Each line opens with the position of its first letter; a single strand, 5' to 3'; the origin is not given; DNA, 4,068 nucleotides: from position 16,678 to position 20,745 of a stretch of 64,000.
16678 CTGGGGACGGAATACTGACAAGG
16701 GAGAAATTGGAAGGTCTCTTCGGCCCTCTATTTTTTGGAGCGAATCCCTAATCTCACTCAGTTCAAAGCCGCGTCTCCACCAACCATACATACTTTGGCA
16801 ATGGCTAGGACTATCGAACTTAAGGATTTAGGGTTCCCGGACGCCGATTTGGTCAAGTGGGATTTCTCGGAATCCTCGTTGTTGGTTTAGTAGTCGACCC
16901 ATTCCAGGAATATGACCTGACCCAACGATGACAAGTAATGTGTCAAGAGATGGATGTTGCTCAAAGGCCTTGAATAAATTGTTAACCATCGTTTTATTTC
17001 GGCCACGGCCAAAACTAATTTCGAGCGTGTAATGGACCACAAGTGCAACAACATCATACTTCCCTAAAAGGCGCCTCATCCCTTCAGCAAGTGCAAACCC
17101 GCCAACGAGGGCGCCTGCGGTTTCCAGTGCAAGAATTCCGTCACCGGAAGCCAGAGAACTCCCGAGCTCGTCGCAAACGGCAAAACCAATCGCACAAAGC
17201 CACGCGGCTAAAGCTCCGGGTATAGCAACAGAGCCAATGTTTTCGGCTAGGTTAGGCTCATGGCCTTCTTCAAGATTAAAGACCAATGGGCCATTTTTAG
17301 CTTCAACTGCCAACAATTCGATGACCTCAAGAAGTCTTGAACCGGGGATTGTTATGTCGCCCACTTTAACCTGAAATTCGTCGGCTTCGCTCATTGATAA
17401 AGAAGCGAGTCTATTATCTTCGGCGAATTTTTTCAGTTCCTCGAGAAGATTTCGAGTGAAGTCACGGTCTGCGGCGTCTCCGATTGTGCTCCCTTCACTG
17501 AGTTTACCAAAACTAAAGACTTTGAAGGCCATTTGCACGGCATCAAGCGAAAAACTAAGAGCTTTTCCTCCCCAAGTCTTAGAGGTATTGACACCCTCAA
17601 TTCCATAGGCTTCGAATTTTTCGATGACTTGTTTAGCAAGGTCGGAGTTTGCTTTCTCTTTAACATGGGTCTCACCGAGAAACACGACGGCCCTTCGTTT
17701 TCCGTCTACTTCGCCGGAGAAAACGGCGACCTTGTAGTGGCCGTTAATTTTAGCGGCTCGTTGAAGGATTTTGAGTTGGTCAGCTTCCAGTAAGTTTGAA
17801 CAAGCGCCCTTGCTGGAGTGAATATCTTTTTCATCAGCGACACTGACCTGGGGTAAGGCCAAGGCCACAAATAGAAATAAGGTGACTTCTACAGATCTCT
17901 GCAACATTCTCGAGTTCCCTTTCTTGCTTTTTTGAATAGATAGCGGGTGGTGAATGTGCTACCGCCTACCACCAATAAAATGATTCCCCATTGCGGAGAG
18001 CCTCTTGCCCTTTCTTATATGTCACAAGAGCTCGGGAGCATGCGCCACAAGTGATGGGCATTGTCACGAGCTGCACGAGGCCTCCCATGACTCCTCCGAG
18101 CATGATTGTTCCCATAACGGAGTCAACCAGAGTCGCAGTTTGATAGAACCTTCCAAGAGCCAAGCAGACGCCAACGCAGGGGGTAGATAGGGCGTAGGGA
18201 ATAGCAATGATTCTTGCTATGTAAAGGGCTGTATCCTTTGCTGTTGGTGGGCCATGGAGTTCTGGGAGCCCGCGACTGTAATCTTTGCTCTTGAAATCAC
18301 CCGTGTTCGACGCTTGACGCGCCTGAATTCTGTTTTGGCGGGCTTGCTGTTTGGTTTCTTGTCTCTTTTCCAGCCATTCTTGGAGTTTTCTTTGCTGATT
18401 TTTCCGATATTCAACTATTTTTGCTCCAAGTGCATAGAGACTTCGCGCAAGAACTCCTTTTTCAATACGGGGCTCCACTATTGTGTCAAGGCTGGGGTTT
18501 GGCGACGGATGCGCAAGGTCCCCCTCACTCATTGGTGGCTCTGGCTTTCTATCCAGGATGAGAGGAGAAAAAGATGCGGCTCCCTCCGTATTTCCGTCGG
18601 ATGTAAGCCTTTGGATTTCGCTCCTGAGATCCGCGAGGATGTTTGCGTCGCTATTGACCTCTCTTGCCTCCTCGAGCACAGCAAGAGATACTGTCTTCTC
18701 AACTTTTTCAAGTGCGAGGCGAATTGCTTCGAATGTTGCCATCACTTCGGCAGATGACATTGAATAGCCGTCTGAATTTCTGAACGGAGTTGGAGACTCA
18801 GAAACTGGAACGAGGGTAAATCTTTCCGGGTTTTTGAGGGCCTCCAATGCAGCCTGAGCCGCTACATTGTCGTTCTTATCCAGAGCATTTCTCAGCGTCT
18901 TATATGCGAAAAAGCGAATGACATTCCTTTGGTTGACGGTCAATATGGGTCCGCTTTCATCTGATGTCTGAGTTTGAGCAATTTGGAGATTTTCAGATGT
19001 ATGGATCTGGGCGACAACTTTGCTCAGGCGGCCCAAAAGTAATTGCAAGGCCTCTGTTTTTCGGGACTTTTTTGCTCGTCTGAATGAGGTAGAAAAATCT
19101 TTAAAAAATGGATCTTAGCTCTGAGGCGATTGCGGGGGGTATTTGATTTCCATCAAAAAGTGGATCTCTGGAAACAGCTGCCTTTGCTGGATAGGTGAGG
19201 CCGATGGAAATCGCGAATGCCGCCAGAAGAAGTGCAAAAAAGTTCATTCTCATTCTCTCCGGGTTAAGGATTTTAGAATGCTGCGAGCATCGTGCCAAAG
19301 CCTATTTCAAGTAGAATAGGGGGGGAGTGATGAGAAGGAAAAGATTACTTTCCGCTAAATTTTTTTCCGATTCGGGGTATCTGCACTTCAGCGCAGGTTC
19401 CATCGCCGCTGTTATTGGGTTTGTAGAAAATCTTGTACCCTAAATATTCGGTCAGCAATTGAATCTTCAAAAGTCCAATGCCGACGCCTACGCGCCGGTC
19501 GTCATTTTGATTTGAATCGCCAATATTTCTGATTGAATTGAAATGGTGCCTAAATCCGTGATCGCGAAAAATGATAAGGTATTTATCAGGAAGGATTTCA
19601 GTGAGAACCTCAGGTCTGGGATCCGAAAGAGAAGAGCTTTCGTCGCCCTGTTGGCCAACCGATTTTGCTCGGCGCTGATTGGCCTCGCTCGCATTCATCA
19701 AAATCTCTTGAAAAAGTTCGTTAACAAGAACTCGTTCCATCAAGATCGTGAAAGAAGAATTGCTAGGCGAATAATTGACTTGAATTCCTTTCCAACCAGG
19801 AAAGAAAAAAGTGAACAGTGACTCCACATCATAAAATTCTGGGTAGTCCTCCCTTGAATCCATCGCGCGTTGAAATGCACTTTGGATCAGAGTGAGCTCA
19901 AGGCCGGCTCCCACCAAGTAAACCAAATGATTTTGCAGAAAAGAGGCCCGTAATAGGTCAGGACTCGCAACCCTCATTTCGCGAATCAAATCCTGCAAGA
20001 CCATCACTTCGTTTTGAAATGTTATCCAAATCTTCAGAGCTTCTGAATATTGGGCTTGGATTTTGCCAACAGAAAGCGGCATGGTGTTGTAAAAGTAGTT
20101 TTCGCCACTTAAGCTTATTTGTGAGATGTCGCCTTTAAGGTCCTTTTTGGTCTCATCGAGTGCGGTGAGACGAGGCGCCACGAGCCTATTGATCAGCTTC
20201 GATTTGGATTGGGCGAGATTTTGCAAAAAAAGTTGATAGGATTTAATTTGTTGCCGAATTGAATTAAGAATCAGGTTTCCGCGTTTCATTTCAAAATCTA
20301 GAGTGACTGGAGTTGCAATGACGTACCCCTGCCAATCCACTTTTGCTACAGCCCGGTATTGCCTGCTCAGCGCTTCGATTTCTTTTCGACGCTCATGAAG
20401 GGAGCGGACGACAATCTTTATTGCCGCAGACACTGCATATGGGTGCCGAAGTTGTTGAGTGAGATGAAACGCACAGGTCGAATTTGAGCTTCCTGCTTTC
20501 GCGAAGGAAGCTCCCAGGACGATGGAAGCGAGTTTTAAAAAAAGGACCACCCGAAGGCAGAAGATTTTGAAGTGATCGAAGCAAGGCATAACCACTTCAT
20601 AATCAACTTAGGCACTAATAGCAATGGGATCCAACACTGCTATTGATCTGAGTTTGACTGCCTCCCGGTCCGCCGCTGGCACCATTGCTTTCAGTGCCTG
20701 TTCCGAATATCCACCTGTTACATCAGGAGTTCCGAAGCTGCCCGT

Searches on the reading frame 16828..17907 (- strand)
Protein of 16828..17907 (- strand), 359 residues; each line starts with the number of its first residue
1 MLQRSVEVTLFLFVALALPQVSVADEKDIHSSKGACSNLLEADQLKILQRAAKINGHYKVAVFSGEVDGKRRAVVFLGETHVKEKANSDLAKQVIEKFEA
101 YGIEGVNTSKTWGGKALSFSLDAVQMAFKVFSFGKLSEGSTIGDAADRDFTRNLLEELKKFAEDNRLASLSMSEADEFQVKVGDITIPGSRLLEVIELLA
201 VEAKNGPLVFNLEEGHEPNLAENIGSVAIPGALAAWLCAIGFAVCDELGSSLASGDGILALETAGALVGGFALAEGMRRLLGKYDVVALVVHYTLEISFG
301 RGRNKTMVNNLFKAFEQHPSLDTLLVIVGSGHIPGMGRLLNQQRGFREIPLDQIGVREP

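Call 5: search_protein_families(library=pfam, proteins=[window:16828-17907:-], max_evalue=0.01)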
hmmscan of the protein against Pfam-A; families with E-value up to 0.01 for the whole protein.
window:16828-17907:- (359 aa): 0 families

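Call 78: search_protein_families(library=pfam, proteins=[window:16828-17907:-], max_evalue=1)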
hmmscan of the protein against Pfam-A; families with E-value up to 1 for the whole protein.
window:16828-17907:- (359 aa): 3 families
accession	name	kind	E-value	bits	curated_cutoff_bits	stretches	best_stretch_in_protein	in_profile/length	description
PF01963.22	TraB_PrgY_gumN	-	0.022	15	26.8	1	301-342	215-253/263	TraB/PrgY/gumN family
PF04187.18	Cofac_haem_bdg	-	0.053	13.9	27.7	0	303-333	175-203/213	Haem-binding uptake, Tiki superfamily, ChaN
PF18950.5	DUF5694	-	0.18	12.6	27.5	1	303-351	135-181/185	Family of unknown function (DUF5694)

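Call 94: search_protein_families(library=padloc, proteins=[window:16828-17907:-], max_evalue=0.01)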
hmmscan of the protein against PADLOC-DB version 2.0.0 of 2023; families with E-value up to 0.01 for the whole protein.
window:16828-17907:- (359 aa): 0 families

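Call 95: search_protein_families(library=ncbifam, proteins=[window:16828-17907:-], max_evalue=0.01)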
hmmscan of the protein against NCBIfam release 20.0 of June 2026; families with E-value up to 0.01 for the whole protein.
window:16828-17907:- (359 aa): 0 families

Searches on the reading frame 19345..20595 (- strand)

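Call 5: search_protein_families(library=pfam, proteins=[window:19345-20595:-], max_evalue=0.01)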
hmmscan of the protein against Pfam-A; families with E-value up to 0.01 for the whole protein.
window:19345-20595:- (416 aa): 0 families

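Call 78: search_protein_families(library=pfam, proteins=[window:19345-20595:-], max_evalue=1)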
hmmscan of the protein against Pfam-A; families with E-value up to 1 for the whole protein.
window:19345-20595:- (416 aa): 1 family
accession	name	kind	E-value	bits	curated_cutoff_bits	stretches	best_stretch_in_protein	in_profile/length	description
PF17279.8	DUF5344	-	0.08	13.9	27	0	107-138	46-77/87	Family of unknown function (DUF5344)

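Call 94: search_protein_families(library=padloc, proteins=[window:19345-20595:-], max_evalue=0.01)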
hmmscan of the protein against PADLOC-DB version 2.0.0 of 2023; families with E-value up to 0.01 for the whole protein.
window:19345-20595:- (416 aa): 0 families

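Call 95: search_protein_families(library=ncbifam, proteins=[window:19345-20595:-], max_evalue=0.01)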
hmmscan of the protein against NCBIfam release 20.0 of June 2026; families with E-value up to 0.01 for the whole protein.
window:19345-20595:- (416 aa): 0 families
